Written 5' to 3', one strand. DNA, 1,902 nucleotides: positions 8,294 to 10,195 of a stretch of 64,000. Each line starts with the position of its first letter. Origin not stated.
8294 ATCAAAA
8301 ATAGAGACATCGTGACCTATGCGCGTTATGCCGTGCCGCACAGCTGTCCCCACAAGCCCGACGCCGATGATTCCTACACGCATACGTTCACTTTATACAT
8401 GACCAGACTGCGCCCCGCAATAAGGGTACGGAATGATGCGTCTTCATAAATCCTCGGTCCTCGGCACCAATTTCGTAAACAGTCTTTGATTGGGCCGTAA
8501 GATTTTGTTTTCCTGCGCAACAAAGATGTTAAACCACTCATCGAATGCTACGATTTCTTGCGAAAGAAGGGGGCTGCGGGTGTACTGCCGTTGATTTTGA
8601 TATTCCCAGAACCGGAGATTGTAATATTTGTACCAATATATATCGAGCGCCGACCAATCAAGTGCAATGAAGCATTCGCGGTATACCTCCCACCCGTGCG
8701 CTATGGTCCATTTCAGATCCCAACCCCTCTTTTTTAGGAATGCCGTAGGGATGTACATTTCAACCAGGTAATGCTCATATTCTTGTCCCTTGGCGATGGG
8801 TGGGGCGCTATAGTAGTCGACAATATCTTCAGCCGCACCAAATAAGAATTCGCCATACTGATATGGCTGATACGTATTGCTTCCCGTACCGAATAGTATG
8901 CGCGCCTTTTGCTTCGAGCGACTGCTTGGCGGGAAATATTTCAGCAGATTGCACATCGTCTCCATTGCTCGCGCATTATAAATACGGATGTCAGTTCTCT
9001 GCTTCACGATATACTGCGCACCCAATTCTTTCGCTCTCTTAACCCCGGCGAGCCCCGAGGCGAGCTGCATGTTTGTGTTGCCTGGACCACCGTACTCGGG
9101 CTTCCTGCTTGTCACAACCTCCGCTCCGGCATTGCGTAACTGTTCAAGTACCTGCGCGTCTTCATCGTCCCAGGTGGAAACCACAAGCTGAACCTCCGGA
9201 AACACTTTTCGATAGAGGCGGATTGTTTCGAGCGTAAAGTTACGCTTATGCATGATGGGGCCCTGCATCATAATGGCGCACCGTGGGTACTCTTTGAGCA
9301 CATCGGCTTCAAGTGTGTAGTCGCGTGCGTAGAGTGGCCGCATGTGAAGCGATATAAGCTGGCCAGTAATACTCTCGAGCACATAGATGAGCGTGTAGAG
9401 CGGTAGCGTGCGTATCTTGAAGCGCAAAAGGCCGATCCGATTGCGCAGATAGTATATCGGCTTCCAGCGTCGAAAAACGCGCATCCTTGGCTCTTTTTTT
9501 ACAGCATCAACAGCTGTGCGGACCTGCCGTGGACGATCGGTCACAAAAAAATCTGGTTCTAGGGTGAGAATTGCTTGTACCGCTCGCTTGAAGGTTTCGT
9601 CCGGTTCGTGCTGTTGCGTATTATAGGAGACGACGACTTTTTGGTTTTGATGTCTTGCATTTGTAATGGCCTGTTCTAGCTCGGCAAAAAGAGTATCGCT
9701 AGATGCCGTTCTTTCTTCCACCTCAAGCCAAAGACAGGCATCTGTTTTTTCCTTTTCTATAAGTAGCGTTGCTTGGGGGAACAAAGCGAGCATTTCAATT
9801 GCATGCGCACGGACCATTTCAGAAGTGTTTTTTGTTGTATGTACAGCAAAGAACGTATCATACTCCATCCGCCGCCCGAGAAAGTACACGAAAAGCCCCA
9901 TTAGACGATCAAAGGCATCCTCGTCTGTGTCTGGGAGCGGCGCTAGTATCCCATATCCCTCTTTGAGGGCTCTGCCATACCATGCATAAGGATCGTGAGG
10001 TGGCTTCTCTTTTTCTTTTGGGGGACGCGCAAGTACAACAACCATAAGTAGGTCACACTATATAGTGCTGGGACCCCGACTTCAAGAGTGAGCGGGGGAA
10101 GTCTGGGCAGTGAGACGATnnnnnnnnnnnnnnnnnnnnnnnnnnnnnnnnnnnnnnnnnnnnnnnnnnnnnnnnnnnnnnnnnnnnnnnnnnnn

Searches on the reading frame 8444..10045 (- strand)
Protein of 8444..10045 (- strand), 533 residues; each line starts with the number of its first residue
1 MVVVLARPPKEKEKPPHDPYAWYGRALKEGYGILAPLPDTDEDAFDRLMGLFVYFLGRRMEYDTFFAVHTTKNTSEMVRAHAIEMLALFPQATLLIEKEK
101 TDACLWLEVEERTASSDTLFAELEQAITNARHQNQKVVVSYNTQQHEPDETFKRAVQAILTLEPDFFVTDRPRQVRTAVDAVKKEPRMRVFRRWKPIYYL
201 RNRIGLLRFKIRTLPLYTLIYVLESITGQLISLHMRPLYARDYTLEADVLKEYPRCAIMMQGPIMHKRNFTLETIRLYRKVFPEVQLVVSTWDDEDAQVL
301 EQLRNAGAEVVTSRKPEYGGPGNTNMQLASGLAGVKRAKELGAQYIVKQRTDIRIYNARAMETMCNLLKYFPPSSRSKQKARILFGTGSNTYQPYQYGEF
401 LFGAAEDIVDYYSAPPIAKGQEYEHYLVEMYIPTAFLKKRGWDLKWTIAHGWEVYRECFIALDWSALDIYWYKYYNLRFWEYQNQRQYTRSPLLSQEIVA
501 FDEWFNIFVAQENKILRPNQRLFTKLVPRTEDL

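Call 67: search_protein_families(library=pfam, proteins=[window:8444-10045:-], max_evalue=0.0001)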
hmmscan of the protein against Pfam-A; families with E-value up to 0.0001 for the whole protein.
window:8444-10045:- (533 aa): 1 family
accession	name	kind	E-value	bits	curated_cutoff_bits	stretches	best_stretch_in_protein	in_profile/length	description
PF07507.16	WavE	-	1.1e-11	45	27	1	258-372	3-121/305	WavE lipopolysaccharide synthesis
